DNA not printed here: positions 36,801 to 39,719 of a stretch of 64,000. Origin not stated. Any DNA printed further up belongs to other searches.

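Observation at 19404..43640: Three copies of a motif made of the tRNA-Thr 3-prime end plus its trailer delimit two adjacent segments (about 15 kb and about 9 kb)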

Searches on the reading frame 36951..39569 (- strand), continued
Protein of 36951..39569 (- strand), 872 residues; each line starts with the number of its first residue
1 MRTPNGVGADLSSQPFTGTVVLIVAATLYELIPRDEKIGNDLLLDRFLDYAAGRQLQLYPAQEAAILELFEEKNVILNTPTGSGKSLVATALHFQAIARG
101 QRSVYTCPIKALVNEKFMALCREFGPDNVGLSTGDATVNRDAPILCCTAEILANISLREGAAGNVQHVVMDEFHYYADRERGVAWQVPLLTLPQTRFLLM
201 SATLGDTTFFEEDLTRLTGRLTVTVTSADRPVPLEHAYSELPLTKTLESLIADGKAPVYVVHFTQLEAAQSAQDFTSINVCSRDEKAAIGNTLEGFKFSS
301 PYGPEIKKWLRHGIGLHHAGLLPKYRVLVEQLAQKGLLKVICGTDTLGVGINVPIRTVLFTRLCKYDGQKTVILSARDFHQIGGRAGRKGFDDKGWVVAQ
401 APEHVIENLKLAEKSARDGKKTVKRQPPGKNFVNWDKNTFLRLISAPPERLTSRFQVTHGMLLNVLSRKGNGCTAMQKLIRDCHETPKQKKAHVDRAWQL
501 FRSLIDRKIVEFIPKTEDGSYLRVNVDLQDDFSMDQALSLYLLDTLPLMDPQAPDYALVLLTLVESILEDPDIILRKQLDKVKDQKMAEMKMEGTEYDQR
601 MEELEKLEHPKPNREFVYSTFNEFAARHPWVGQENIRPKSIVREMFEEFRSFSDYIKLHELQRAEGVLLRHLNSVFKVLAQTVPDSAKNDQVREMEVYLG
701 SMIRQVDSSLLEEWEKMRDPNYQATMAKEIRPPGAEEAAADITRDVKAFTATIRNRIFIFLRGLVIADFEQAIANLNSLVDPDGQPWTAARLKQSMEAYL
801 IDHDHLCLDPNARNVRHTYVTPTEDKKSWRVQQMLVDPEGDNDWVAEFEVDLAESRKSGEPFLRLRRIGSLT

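Call 55: find_encoding_contigs(protein=P0121, flank=10000, max_places=3)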
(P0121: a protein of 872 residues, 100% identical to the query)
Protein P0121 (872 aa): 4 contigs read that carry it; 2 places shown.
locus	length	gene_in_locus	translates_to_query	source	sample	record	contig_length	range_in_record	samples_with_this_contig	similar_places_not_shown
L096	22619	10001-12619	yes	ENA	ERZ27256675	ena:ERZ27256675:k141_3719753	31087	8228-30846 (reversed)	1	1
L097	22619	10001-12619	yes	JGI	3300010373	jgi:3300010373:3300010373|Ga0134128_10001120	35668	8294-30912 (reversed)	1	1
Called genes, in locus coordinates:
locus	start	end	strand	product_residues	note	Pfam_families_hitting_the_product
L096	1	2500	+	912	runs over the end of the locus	?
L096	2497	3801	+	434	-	PF01595:CNNM, PF00571:CBS, PF03471:CorC_HlyC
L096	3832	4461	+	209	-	PF13302:Acetyltransf_3, PF00583:Acetyltransf_1 (weak)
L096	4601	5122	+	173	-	-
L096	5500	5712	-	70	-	-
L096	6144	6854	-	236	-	-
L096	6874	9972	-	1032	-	PF08455:SNF2_assoc, PF00176:SNF2-rel_dom, PF00270:DEAD, PF04851:ResIII, PF00271:Helicase_C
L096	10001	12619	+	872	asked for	PF04851:ResIII, PF00270:DEAD, PF22527:DEXQc_Suv3, PF00271:Helicase_C (faint), PF12029:DUF3516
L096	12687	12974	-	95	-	PF00216:Bac_DNA_binding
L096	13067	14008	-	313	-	PF13509:S1_2, PF17783:WHD_CvfB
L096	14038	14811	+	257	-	PF01863:YgjP-like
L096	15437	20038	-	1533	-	PF22726:NCAB2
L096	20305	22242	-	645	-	PF03130:HEAT_PBS (faint), PF13646:HEAT_2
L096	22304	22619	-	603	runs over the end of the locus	-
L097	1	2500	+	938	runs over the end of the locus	PF00690:Cation_ATPase_N, PF00122:E1-E2_ATPase, PF00702:Hydrolase, PF13246:Cation_ATPase, PF00689:Cation_ATPase_C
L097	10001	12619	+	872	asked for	PF04851:ResIII, PF00270:DEAD, PF22527:DEXQc_Suv3, PF00271:Helicase_C (faint), PF12029:DUF3516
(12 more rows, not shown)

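Call 74: search_protein_families(library=padloc, proteins=[window:36951-39569:-], max_evalue=0.00001)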
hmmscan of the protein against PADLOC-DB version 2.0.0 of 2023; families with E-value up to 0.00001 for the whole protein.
window:36951-39569:- (872 aa): 28 families (the best 25 are shown)
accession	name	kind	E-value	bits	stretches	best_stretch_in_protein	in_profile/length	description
PDLC04531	PDC-M23B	-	1.1e-24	84.6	1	306-400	620-711/1060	-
PDLC00194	HamB1|HamB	-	8.1e-22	74.9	1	307-403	555-653/995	DEAD-box helicase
PDLC00174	HamB1|HamB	-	2.1e-19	66.9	1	308-399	618-705/1163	DEAD-box helicase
PDLC00186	HamB1|HamB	-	3e-18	63.2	2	307-398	442-530/864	DEAD-box helicase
PDLC00192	HamB1|HamB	-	4.9e-18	62.2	1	305-397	575-663/1104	DEAD-box helicase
PDLC00187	HamB1|HamB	-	4e-15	53.2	1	309-399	430-517/851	DEAD-box helicase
PDLC03960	SngC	-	1.6e-14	51.6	1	57-390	24-362/720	-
PDLC00188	HamB1|HamB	-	3e-14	50.1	1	307-402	567-658/1037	DEAD-box helicase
PDLC00185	HamB1|HamB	-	7.1e-14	48.6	1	309-388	438-513/871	DEAD-box helicase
PDLC00200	HamB2|HamB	-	2e-13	47.3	1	308-403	442-534/865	DEAD-box helicase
PDLC04532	PDC-M23B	-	7.6e-13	45.4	1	306-397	631-722/817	-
PDLC00178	HamB1|HamB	-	3e-12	43.3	1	273-400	536-657/830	DEAD-box helicase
PDLC00199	HamB2|HamB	-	2.4e-11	40.4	1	308-390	430-508/841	DEAD-box helicase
PDLC00175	HamB1|HamB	-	4.5e-11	38.9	1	307-398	545-632/1000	DEAD-box helicase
PDLC00190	HamB1|HamB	-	3e-10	37.2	1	308-398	427-513/866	DEAD-box helicase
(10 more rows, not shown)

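Call 75: search_protein_families(library=ncbifam, proteins=[window:36951-39569:-], max_evalue=0.00001)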
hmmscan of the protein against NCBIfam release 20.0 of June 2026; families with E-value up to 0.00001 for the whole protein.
window:36951-39569:- (872 aa): 9 families
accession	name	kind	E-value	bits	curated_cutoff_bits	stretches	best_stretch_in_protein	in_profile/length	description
NF002654.0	PRK02362.1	equivalog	1.6e-35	122.6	887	1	57-402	23-395/739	ATP-dependent DNA helicase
NF002251.0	PRK01172.1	equivalog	6.6e-33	113.8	891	1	44-397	9-371/674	ATP-dependent DNA helicase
NF040935.1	helicase_Hel308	equivalog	2.7e-31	108.4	1200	2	304-398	300-397/704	ATP-dependent DNA helicase Hel308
NF001308.0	PRK00254.1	equivalog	4.3e-30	104.6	1216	1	57-398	23-382/720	ATP-dependent DNA helicase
TIGR04121.1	DEXH_lig_assoc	equivalog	2.9e-14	51.7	850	1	47-220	3-200/804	ligase-associated DNA damage response DEXH box helicase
NF010338.0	PRK13767.1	equivalog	5.7e-08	31.5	849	0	57-93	33-69/877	ATP-dependent helicase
TIGR00614.1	recQ_fam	subfamily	4.3e-06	25.8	219.8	0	316-398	255-329/470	RecQ family ATP-dependent DNA helicase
TIGR01389.1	recQ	equivalog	7.3e-06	24.7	640.2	0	316-426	253-355/591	DNA helicase RecQ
TIGR01587.1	cas3_core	equivalog_domain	8.8e-06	25.1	102.45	0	75-134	2-63/358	CRISPR-associated helicase Cas3'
